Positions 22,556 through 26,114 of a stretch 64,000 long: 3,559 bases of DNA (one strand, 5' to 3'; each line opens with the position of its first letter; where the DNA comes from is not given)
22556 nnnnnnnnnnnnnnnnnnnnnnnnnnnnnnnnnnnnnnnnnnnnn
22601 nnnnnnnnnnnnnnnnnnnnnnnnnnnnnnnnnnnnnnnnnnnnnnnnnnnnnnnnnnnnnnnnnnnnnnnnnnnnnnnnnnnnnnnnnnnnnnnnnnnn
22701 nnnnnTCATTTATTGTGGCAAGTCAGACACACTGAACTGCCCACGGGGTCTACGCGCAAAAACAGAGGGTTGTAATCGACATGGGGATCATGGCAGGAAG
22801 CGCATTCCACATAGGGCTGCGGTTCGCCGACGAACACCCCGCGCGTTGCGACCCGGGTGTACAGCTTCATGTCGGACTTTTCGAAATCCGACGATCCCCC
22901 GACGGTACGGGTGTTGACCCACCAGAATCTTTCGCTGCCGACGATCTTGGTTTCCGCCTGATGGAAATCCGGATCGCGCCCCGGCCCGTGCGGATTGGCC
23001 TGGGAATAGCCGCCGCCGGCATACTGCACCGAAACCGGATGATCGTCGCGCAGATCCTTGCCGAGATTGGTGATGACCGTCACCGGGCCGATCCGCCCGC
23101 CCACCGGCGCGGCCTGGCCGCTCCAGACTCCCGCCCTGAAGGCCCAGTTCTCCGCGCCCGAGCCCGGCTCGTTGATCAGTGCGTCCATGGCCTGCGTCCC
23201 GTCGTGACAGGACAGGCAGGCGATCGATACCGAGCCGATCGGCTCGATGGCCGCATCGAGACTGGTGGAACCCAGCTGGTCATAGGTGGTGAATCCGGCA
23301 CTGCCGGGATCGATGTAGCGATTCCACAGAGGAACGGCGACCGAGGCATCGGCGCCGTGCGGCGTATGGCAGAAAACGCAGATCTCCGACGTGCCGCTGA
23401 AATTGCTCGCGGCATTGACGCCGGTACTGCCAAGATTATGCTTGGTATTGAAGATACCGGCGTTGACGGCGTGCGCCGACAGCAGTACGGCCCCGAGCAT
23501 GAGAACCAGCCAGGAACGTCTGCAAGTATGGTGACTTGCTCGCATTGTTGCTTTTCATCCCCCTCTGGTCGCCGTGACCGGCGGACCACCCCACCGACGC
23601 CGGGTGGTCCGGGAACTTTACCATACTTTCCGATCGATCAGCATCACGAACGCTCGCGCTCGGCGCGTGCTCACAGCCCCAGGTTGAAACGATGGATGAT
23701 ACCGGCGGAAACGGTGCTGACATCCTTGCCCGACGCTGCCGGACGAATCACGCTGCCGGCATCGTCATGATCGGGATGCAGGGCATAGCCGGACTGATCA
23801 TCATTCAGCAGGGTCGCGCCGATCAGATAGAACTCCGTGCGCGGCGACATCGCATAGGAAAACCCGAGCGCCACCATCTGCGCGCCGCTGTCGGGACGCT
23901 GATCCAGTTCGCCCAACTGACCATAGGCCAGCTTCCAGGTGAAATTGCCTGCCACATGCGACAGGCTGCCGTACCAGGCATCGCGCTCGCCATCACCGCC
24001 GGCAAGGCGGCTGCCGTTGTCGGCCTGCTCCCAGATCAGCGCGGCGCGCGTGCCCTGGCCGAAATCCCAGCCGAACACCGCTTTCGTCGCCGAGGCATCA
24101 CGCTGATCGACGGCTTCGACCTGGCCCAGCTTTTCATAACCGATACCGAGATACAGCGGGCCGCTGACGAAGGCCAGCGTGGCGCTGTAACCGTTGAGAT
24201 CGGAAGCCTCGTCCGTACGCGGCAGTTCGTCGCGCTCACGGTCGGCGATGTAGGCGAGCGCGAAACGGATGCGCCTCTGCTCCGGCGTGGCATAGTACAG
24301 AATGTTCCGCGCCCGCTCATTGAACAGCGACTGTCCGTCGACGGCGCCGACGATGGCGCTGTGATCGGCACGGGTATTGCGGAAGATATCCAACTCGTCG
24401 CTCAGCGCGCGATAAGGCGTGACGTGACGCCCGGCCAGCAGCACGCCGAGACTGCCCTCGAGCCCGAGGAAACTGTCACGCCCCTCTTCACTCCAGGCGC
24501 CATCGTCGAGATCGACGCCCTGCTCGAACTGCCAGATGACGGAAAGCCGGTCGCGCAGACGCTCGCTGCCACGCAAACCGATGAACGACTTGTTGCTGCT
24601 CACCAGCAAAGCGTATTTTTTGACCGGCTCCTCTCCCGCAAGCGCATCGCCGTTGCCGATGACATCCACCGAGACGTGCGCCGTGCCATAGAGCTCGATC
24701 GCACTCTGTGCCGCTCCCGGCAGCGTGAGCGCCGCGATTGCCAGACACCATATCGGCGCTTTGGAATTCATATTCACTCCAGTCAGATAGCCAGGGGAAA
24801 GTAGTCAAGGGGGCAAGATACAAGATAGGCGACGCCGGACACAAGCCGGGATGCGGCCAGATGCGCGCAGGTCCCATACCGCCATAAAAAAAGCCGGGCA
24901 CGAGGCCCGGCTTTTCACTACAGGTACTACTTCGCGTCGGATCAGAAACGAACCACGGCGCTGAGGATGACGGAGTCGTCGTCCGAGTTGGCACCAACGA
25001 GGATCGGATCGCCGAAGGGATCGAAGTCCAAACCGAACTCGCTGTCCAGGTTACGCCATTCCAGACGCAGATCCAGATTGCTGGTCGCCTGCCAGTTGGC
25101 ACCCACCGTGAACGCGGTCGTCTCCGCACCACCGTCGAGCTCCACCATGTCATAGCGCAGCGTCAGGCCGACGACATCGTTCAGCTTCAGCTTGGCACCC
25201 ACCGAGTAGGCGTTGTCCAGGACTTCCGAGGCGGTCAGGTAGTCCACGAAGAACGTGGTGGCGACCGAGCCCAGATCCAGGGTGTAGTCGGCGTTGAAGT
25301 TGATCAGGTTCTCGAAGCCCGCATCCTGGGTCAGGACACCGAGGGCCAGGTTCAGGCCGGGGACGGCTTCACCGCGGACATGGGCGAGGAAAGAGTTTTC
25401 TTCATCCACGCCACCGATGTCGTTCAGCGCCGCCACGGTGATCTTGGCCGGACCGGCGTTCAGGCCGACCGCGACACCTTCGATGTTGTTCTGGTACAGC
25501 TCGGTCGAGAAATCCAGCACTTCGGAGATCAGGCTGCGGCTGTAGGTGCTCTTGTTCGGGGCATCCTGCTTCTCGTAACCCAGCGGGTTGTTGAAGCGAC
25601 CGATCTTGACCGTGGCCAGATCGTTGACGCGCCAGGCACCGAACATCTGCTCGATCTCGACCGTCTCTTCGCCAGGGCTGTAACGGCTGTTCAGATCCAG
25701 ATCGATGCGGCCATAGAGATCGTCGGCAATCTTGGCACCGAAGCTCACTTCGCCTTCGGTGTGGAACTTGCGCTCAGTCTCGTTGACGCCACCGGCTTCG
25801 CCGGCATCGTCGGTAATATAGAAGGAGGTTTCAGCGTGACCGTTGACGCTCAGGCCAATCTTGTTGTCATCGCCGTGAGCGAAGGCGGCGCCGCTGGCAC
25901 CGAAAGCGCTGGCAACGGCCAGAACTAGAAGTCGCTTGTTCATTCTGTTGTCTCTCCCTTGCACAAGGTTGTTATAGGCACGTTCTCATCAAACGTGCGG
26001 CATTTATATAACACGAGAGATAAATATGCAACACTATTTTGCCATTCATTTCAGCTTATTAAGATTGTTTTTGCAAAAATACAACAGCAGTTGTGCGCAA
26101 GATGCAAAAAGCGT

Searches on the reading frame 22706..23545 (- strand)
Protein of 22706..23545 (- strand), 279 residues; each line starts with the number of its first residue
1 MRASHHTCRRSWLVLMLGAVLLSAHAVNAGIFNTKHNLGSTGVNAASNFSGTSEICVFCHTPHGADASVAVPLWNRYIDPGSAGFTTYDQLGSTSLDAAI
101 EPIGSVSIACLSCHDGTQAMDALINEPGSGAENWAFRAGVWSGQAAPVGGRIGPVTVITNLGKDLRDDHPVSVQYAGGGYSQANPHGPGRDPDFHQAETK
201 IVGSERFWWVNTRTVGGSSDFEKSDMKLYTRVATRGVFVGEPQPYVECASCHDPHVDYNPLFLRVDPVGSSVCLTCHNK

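Call 5: search_protein_families(library=pfam, proteins=[window:22706-23545:-], max_evalue=0.01)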
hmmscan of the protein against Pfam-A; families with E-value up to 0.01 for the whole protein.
window:22706-23545:- (279 aa): 3 families
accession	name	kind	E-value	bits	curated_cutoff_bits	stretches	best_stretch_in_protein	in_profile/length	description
PF09699.15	Paired_CXXCH_1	-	1.8e-10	40.8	20.6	1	247-279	8-38/41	Doubled CXXCH motif (Paired_CXXCH_1)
PF14537.11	Cytochrom_c3_2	-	0.00062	20.6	25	0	246-278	58-79/79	Cytochrome c3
PF14522.11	Cytochrome_C7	-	0.0014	18.8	24.8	0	246-278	14-49/67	Cytochrome c7 and related cytochrome c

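Call 6: search_protein_families(library=ncbifam, proteins=[window:22706-23545:-], max_evalue=0.01)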
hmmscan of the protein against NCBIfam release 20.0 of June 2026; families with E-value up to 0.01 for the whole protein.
window:22706-23545:- (279 aa): 5 families
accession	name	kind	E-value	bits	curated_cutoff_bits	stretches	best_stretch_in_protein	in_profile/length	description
TIGR01905.1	paired_CXXCH_1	subfamily_domain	2.8e-09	36.7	25.2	1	247-278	8-37/41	doubled CXXCH domain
TIGR03508.1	decahem_SO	subfamily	6.9e-08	32.3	192.2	1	234-278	177-220/258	DmsE family decaheme c-type cytochrome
NF041028.1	decahem_GSU2203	exception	1.9e-05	24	325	1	246-278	175-208/317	GSU2203 family decaheme c-type cytochrome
TIGR03507.1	decahem_SO1788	subfamily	0.002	16.6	209.3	0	39-125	562-635/672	OmcA/MtrC family decaheme c-type cytochrome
NF040886.1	cyt_C_like_Sec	equivalog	0.0047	15.6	250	0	51-120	102-167/423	multiheme c-type cytochrome (seleno)protein ExtKL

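Call 46: find_homologous_proteins(query=window:22706-23545:-)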
Query window:22706-23545:- (279 aa): 7252 proteins with E <= 0.001 among 8000 candidates; the best 120 are listed.
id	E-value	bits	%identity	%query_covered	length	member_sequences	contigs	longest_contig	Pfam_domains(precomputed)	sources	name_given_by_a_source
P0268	1.4e-175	601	91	100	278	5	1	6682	PF09699.16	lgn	-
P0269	4.3e-166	570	86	100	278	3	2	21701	PF09699.16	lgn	-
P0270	2.2e-161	554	82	100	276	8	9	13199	PF09699.16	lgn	-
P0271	4.0e-161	553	85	100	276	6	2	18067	PF09699.16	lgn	-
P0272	3.7e-154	530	86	93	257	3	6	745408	PF09699.16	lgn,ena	-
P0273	1.5e-152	525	79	100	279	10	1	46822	PF09699.16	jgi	jgi:predicted CXXCH cytochrome family protein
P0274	1.9e-150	518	78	100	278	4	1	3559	PF09699.16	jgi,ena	-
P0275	1.1e-143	496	75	100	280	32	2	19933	PF09699.16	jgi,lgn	jgi:predicted CXXCH cytochrome family protein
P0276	3.3e-143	495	77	97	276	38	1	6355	PF09699.16,PF14522.12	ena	-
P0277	4.0e-138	478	74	97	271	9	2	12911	PF09699.16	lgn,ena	-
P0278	1.3e-137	476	79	92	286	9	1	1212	PF09699.16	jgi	-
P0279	1.5e-137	476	73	100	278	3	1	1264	PF09699.16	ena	-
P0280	3.7e-137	475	72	100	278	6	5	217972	PF09699.16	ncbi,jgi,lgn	-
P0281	5.8e-137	474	72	99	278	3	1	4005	PF09699.16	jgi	jgi:predicted CXXCH cytochrome family protein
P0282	8.2e-137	474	78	92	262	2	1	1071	PF09699.16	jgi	jgi:predicted CXXCH cytochrome family protein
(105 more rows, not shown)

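Call 49: search_solved_structures(query=A2, max_evalue=1, show_alignments=2)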
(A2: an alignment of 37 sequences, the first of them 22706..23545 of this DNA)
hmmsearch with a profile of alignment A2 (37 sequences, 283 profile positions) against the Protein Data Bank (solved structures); distinct sequences matched with E-value up to 1: 2.
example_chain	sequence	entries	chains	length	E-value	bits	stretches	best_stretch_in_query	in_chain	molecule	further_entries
7tfs_A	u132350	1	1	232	3.9e-33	118.2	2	17-192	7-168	Cytochrome c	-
9yuq_N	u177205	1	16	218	1.7e-32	116.1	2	18-181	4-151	Putative multiheme cytochrome c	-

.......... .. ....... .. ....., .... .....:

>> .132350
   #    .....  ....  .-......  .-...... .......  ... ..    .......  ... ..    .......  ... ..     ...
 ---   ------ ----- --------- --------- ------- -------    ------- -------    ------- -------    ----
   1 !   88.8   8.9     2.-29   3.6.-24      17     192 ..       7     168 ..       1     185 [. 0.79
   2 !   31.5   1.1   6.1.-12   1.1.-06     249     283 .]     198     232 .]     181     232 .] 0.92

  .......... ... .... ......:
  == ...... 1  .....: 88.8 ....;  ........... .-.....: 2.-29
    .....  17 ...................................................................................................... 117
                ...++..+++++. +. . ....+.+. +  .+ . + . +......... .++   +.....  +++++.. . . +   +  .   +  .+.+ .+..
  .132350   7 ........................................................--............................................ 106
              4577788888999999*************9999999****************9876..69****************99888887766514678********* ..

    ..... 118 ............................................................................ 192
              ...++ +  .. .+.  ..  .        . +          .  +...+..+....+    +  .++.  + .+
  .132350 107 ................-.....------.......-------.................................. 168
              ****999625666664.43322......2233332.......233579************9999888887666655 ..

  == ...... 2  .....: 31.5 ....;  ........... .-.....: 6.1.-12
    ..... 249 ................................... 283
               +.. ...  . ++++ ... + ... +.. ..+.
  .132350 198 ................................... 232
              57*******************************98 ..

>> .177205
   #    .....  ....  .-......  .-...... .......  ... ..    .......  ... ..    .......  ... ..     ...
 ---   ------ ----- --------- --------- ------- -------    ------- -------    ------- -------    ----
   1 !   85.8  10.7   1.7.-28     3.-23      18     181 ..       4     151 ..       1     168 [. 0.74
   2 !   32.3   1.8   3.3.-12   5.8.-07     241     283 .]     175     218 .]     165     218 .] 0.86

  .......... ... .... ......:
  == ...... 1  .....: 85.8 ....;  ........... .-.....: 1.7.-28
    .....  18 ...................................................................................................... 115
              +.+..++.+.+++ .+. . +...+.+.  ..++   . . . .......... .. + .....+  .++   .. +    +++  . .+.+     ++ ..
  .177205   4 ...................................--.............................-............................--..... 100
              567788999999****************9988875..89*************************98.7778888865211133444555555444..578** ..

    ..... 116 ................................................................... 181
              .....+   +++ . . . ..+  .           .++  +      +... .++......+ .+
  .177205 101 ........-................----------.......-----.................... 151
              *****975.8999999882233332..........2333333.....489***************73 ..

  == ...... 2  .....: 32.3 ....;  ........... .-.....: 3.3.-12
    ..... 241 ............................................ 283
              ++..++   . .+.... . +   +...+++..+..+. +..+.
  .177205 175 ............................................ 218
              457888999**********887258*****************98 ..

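Call 54: predict_structure(alignment_id=A2)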
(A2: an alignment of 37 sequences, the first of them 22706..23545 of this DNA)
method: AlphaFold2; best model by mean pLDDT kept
length: 279 residues; sequences in the alignment: 37
mean_pLDDT: 41.3   pTM: 0.37
mean pLDDT of the five models: 41.3, 40.0, 39.5, 39.4, 39.1
residues with pLDDT >= 90: 0; 70-90: 21; 50-70: 71; < 50: 187
segments of 3 or more residues with pLDDT < 50: 26-139, 150-178, 247-279
pLDDT, mean of each block of 10 residues (from residue 1): 52 68 48 25 33 25 26 25 28 26 26 28 25 40 51 36 29 45 68 63 72 60 57 53 50 33 33 30
secondary structure, 60 per line:
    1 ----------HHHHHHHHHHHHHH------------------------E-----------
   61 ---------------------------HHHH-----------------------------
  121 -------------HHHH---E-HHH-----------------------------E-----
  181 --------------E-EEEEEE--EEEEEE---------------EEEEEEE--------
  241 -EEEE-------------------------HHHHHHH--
elements in order: H11-24 H88-91 H134-137 E197-202 E205-210 E226-232 E242-245 H271-277

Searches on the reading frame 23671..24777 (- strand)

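Call 5: search_protein_families(library=pfam, proteins=[window:23671-24777:-], max_evalue=0.01)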
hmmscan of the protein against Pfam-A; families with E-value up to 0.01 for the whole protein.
window:23671-24777:- (368 aa): 2 families
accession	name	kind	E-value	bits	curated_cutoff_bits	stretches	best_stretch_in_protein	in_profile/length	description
PF13609.12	Porin_4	-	2e-29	103.8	27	1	13-327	4-309/310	Gram-negative porin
PF00267.27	Porin_1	-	1.8e-08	34.7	23.7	1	61-215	28-185/337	Gram-negative porin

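Call 6: search_protein_families(library=ncbifam, proteins=[window:23671-24777:-], max_evalue=0.01)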
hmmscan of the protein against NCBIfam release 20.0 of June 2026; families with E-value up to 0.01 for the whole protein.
window:23671-24777:- (368 aa): 1 family
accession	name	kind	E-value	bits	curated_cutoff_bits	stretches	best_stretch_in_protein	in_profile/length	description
NF040479.1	porin_porB_Neis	equivalog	5.2e-15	55.6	480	1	13-285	7-280/344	trimeric porin PorB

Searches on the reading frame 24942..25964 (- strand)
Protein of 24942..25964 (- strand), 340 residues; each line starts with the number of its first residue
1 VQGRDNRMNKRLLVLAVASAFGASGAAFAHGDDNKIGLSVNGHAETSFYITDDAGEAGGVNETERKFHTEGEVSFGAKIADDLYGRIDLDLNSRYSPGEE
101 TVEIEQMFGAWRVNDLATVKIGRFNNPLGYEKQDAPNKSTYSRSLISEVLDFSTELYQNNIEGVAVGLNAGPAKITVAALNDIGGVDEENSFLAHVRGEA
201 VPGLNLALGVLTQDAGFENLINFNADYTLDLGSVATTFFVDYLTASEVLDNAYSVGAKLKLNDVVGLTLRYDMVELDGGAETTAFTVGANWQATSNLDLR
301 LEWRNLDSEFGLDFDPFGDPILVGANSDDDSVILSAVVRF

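Call 5: search_protein_families(library=pfam, proteins=[window:24942-25964:-], max_evalue=0.01)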
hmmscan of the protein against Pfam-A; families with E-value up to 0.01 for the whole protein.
window:24942-25964:- (340 aa): 2 families
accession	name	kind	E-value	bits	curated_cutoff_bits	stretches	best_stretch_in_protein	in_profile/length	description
PF07642.17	BBP2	-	8e-09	35.6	26.2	1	103-148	83-130/339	Putative beta-barrel porin-2, OmpL-like. bbp2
PF07396.17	Porin_O_P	-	2.2e-06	27.6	20.9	1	87-197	48-160/370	Phosphate-selective porin O and P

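Call 6: search_protein_families(library=ncbifam, proteins=[window:24942-25964:-], max_evalue=0.01)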
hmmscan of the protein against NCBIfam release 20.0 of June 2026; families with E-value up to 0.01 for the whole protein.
window:24942-25964:- (340 aa): 0 families
